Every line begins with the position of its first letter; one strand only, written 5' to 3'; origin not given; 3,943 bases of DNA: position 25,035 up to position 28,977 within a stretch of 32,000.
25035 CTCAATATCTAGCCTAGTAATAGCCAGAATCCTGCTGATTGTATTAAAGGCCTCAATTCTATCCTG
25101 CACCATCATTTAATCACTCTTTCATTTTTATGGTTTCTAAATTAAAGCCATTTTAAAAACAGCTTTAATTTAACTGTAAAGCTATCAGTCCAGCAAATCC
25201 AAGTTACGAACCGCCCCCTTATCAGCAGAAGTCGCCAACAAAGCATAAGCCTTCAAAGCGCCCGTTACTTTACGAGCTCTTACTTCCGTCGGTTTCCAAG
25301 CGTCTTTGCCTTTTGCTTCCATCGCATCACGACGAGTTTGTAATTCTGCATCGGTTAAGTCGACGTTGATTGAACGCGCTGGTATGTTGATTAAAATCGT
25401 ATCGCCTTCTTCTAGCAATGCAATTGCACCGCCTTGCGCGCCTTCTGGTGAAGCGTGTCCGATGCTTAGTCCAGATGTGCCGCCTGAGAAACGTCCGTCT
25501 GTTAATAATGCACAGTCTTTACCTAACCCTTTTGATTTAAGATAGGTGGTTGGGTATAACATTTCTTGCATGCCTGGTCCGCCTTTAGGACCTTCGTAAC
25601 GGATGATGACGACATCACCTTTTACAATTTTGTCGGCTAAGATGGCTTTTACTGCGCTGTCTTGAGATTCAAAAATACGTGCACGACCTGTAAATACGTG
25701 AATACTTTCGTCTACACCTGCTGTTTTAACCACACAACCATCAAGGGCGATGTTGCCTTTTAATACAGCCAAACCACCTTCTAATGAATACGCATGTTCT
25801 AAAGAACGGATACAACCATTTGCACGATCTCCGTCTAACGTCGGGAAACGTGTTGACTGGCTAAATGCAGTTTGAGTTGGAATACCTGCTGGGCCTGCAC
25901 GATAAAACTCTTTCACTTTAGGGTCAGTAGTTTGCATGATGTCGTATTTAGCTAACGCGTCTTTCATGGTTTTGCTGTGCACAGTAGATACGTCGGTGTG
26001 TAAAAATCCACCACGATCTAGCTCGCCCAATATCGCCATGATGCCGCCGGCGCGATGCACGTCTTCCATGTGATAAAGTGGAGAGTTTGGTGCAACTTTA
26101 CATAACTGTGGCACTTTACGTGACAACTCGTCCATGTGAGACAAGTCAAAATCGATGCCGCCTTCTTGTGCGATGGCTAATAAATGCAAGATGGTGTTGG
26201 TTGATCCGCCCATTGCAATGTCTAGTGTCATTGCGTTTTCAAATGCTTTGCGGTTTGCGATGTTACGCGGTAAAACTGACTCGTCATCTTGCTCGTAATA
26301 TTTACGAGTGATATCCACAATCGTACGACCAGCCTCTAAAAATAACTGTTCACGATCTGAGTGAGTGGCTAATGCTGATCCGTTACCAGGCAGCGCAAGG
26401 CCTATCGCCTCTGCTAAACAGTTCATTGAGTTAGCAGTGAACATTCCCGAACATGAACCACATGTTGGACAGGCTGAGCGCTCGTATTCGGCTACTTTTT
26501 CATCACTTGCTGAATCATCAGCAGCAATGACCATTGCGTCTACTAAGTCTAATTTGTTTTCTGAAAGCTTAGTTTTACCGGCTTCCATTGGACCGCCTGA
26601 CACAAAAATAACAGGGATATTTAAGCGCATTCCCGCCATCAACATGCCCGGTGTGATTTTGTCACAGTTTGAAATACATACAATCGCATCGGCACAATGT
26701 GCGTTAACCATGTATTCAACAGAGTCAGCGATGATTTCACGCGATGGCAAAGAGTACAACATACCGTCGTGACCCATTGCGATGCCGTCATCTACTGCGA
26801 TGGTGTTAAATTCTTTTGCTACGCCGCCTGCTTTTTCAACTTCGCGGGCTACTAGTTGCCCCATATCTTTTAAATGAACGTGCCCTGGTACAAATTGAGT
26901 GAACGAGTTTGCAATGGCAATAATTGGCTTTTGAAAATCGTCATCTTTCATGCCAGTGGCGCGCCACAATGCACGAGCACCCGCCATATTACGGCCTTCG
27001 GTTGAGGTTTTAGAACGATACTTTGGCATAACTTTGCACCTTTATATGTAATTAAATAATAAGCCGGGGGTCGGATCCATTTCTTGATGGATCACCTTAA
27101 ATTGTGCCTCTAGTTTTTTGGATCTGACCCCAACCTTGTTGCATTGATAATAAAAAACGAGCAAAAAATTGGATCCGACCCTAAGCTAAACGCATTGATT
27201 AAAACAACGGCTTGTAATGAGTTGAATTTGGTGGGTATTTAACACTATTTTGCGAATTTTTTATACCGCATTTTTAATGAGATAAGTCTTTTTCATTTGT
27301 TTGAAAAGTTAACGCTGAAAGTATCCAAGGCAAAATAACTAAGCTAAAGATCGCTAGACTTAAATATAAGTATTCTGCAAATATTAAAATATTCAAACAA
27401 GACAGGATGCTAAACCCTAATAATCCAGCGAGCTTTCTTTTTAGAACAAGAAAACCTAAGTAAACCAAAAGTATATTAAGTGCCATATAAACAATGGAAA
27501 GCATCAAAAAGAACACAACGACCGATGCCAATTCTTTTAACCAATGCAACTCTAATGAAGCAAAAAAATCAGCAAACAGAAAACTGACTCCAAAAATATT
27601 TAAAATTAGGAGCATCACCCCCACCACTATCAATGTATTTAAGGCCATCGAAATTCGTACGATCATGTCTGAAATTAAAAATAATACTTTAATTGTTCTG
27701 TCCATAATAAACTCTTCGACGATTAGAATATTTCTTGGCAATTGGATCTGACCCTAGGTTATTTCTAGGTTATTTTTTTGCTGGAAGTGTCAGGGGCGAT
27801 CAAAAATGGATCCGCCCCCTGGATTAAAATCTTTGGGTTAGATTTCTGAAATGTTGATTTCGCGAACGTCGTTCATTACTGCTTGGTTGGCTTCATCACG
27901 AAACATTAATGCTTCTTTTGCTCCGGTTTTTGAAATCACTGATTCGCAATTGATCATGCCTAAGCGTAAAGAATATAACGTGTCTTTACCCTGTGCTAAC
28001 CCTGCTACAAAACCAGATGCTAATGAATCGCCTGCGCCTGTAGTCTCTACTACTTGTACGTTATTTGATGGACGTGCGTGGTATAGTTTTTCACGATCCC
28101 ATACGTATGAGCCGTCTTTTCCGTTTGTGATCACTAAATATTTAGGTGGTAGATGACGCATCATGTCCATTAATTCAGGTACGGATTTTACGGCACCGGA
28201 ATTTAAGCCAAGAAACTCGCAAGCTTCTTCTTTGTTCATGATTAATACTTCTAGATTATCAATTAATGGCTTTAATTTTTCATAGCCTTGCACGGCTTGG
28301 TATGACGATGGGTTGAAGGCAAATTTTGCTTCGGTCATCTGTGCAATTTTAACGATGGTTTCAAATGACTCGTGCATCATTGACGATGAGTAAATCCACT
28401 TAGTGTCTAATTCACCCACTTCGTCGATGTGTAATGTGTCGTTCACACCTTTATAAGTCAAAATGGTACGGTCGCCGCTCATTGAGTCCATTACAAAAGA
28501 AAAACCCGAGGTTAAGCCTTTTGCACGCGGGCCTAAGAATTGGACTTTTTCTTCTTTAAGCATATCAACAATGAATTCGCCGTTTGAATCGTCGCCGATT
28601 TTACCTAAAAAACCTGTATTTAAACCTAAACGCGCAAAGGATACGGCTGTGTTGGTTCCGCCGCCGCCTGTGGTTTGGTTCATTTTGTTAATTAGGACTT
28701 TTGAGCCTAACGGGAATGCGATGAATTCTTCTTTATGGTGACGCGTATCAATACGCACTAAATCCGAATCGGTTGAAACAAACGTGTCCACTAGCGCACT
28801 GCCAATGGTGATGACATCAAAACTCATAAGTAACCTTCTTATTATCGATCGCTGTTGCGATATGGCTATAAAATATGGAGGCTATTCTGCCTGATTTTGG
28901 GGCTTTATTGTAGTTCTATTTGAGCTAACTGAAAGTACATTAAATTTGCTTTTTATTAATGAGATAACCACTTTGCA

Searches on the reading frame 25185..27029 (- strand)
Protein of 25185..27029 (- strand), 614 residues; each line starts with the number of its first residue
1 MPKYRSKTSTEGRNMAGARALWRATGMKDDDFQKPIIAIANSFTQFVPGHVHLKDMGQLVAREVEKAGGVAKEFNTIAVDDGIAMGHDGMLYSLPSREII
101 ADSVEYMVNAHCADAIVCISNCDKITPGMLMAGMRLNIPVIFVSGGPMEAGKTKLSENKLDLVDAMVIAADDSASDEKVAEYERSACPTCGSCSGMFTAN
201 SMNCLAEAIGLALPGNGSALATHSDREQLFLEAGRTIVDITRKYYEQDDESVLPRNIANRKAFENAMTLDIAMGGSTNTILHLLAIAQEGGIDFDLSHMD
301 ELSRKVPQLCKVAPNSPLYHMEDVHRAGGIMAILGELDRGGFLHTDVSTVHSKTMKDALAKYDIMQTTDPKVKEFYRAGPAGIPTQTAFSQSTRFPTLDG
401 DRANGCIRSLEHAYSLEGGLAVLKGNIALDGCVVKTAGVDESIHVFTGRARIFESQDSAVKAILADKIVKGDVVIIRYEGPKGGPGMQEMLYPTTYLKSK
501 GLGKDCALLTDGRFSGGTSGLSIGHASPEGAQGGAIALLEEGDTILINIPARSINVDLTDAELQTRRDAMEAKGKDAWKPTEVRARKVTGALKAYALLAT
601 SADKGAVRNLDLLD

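Call 35: search_protein_families(library=pfam, proteins=[window:25185-27029:-], max_evalue=0.001)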
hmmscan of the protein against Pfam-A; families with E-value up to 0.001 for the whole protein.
window:25185-27029:- (614 aa): 2 families
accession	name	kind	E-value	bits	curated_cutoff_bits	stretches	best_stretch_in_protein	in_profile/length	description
PF00920.27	ILVD_EDD_N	-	1.2e-131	439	27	1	34-357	1-315/316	Dihydroxy-acid/6-phosphogluconate dehydratase N-terminal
PF24877.1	ILV_EDD_C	-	2.5e-71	239.5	27.7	1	406-606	2-191/191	Dihydroxy-acid/6-phosphogluconate dehydratase C-terminal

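Call 62: find_related_loci(query=window:25185-27029:-, collection=genome_contigs, flank=10000)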
Query window:25185-27029:- (614 aa) in genome_contigs; peptide patterns used: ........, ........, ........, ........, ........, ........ (x = any residue, [..] = any of these).
600 stretches matched a pattern (row limit reached: there are more); 598 encode a relative of the query (tblastn E <= 1e-3); the best 80 are kept; 80 distinct loci.
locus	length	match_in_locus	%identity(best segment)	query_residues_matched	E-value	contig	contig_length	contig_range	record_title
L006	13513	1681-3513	84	1-614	0e+0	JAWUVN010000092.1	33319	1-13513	MAG: Bermanella sp. isolate HBSea_ice_MAG137 BAT.137_625172_flag=1_multi=13.0000_len=33319, whole genome shotgun sequenc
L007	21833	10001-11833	83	1-614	0e+0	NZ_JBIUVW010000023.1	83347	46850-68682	Pseudomonas sp. NPDC087697 NPDC087697_133_F8.ctg-0023, whole genome shotgun sequence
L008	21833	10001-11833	82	1-614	0e+0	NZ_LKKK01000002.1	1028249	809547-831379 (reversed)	Pseudomonas sp. TTU2014-080ASC scaffold_1, whole genome shotgun sequence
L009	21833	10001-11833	83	1-614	0e+0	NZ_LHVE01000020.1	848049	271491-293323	Pseudomonas thivervalensis strain DSM 13194 PREFIX_contig_20, whole genome shotgun sequence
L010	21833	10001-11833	82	1-614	0e+0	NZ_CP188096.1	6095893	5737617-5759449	Pseudomonas sp. WMBT8 chromosome, complete genome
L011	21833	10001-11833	82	1-614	0e+0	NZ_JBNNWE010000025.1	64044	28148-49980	Pseudomonas sp. NPDC086278 NPDC086278_142_B12.ctg-0025, whole genome shotgun sequence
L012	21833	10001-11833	82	1-614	0e+0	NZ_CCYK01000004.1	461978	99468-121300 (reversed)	Pseudomonas massiliensis strain CB1, whole genome shotgun sequence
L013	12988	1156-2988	82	1-614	0e+0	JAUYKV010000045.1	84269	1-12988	MAG: Pseudomonas sp. isolate C24_metabat.bin.214_sub C24_k141_784415, whole genome shotgun sequence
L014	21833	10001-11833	82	1-614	0e+0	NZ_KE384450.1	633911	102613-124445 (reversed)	Pseudomonas taiwanensis DSM 21245 H620DRAFT_scaffold00001.1, whole genome shotgun sequence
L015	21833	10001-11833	81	1-614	0e+0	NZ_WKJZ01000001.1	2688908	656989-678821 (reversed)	Pseudomonas xionganensis strain R-22-3 w-18 NODE_1_length_2688908_cov_412.754391, whole genome shotgun sequence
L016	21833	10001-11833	81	1-614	0e+0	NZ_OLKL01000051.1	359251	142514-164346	Pseudomonas sp. Kh13 isolate Pseudomonas sp. Kh13, whole genome shotgun sequence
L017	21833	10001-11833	82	1-614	0e+0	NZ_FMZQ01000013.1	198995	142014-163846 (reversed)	Ectopseudomonas chengduensis strain DSM 26382, whole genome shotgun sequence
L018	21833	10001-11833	82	1-614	0e+0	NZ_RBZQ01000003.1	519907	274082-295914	Stutzerimonas urumqiensis strain T3 Scaffold3, whole genome shotgun sequence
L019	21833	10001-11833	81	1-614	0e+0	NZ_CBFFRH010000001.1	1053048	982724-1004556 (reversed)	Pseudomonas sp. LRF_L74 NODE_1_length_1053048_cov_107.730633, whole genome shotgun sequence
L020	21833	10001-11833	81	1-614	0e+0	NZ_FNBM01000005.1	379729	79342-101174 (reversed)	Phytopseudomonas seleniipraecipitans strain LMG 25475, whole genome shotgun sequence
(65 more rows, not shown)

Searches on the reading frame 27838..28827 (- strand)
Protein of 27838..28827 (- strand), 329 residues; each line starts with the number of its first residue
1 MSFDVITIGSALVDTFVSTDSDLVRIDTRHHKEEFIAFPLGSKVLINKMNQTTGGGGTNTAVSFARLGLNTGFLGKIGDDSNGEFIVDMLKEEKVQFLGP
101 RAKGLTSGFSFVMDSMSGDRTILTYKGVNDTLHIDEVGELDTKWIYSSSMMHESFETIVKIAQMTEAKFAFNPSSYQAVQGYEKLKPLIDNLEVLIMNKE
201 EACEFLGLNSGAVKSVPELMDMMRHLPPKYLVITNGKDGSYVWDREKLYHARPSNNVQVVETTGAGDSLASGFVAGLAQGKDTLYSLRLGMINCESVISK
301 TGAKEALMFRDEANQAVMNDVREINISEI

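Call 35: search_protein_families(library=pfam, proteins=[window:27838-28827:-], max_evalue=0.001)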
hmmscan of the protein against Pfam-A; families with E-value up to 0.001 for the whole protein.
window:27838-28827:- (329 aa): 2 families
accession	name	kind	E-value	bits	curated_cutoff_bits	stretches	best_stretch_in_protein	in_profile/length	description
PF00294.29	PfkB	-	1.2e-37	130.3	25.8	1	33-304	19-296/302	pfkB family carbohydrate kinase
PF08543.17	Phos_pyr_kin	-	3.6e-05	23.7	27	1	183-287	110-221/246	Phosphomethylpyrimidine kinase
